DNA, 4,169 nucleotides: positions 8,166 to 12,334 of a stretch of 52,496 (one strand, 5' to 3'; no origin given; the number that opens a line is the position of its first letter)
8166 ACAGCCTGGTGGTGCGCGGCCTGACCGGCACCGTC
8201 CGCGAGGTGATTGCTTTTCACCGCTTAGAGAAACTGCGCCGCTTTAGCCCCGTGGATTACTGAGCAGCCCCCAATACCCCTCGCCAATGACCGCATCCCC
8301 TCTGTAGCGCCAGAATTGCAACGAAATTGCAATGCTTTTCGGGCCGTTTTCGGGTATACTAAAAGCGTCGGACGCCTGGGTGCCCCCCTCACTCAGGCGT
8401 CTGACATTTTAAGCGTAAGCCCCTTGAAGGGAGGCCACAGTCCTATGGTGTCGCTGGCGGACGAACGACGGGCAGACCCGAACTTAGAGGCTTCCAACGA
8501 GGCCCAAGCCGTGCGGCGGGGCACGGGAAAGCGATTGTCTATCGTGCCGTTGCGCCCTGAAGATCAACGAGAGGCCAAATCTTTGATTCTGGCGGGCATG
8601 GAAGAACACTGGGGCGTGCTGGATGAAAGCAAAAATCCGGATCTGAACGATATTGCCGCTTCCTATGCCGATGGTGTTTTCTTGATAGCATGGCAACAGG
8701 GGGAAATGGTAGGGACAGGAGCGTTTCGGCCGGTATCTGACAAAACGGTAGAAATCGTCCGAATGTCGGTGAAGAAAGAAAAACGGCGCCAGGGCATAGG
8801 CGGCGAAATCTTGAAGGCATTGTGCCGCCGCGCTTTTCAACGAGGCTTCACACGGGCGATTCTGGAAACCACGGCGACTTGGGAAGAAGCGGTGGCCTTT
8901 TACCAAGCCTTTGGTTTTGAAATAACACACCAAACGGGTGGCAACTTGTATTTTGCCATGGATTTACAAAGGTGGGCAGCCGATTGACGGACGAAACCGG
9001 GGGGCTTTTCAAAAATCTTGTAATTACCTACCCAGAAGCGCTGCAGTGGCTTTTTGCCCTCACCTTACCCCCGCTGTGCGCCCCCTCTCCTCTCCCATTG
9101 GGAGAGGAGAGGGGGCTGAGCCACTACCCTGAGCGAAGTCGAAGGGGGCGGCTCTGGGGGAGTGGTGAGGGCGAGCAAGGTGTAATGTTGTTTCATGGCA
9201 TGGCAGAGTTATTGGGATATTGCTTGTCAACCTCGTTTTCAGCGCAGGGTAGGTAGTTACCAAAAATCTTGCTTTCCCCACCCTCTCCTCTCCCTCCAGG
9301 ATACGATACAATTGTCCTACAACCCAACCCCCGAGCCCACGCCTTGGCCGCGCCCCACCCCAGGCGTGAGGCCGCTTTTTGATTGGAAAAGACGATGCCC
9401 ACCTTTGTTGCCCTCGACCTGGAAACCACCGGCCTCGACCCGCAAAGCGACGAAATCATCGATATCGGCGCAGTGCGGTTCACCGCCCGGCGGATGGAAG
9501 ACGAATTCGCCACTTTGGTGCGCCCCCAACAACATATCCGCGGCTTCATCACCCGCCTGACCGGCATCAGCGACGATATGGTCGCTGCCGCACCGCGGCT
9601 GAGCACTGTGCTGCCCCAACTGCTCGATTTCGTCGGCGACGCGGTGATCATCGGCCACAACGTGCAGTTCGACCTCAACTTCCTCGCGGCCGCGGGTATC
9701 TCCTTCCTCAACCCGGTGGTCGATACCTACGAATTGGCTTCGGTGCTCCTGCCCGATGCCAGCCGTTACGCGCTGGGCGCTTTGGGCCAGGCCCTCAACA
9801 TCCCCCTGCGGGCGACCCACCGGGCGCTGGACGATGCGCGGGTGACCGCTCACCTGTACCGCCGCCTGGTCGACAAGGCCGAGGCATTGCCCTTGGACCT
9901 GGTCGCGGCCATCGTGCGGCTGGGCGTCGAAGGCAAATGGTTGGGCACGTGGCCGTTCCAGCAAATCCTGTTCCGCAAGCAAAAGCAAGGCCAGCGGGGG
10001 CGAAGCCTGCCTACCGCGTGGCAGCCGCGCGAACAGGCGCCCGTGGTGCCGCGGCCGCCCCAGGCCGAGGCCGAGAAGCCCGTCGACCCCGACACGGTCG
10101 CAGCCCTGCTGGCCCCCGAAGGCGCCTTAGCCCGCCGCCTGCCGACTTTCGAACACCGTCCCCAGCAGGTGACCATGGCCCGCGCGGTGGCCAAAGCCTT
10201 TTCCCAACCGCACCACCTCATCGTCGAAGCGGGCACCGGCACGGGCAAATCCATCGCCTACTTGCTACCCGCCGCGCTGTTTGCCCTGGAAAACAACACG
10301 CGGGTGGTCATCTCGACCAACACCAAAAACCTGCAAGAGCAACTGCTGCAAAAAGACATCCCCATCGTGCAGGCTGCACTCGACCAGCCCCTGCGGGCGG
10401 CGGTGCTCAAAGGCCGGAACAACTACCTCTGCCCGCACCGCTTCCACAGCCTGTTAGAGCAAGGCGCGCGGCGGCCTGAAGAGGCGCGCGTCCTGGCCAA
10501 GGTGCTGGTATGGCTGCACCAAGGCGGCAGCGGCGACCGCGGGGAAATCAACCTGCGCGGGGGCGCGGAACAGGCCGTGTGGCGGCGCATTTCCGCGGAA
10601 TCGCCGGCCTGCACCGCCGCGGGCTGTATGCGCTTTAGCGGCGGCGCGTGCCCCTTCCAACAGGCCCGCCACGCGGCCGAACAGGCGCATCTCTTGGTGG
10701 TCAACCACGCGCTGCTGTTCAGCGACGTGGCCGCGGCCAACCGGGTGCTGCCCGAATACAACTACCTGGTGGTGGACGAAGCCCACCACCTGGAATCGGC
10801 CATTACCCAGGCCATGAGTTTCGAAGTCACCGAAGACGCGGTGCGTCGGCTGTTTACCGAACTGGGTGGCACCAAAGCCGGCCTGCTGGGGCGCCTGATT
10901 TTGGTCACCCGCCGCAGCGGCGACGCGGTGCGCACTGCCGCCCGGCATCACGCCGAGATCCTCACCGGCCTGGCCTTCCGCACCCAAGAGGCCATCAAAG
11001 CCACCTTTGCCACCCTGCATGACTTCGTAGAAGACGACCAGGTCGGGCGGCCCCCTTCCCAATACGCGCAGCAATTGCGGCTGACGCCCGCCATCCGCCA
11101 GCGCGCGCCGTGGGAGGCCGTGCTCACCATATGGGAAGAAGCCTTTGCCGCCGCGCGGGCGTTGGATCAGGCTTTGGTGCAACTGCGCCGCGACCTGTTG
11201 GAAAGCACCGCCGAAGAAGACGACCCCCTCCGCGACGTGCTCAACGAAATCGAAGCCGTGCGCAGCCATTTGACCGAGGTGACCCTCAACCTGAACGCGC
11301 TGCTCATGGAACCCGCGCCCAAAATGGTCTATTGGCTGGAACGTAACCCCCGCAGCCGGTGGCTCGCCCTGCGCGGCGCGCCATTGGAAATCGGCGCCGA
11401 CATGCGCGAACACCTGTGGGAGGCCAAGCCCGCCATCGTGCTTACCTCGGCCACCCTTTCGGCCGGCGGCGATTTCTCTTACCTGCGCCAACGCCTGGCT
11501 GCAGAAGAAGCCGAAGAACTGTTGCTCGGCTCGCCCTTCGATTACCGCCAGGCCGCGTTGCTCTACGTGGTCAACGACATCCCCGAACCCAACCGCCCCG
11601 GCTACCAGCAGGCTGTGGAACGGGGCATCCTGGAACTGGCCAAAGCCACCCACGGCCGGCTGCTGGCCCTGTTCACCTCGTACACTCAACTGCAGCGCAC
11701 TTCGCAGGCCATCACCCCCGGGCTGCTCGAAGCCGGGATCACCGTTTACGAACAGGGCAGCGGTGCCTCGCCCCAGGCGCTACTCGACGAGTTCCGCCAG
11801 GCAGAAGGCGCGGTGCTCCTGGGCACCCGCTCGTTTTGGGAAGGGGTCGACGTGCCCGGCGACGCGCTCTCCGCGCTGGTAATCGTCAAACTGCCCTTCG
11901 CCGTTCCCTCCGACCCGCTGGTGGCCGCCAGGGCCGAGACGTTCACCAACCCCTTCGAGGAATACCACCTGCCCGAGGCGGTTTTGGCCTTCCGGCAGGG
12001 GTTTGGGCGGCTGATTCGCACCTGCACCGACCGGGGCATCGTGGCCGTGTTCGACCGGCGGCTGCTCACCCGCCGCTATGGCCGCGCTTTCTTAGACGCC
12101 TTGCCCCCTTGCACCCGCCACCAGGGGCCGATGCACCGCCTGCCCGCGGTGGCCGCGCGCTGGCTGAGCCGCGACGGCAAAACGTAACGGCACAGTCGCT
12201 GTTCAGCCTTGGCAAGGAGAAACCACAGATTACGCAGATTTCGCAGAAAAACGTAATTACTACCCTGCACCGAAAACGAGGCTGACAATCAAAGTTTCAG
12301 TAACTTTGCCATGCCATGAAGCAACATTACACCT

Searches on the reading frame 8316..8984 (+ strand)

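Call 83: search_protein_families(library=pfam, proteins=[window:8316-8984:+], max_evalue=0.00001)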
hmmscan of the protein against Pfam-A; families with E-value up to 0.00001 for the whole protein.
window:8316-8984:+ (223 aa): 4 families
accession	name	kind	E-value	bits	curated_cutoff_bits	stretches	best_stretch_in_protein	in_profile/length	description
PF00583.31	Acetyltransf_1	-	6.9e-18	65.5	20.7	1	108-201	18-116/116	Acetyltransferase (GNAT) family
PF13508.13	Acetyltransf_7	-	2.3e-14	54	27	1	119-202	2-83/84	Acetyltransferase (GNAT) domain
PF13673.13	Acetyltransf_10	-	9.6e-11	42.2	23.6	1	122-205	33-111/128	Acetyltransferase (GNAT) domain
PF24553.2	Rv0428c_C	-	1.6e-06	28.4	27.2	1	93-206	108-220/224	Probable histone acetyltransferase Rv0428c C-terminal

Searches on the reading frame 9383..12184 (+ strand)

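Call 83: search_protein_families(library=pfam, proteins=[window:9383-12184:+], max_evalue=0.00001)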
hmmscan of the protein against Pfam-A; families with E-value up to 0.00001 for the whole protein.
window:9383-12184:+ (934 aa): 5 families
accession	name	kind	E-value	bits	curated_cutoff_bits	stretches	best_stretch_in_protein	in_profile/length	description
PF13307.12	Helicase_C_2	-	4.8e-44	150.8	25.3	1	749-909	1-169/170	Helicase C-terminal domain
PF00929.31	RNase_T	-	1.4e-32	114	24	1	9-159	1-164/164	Exonuclease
PF00270.35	DEAD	-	2.2e-12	47.5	26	1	268-324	6-64/167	DEAD/DEAH box helicase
PF04851.21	ResIII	-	6e-08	33.2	22.5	0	256-324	2-72/164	Type III restriction enzyme, res subunit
PF06733.21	DEAD_2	-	3.6e-07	30.4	21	1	421-486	104-171/172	DEAD_2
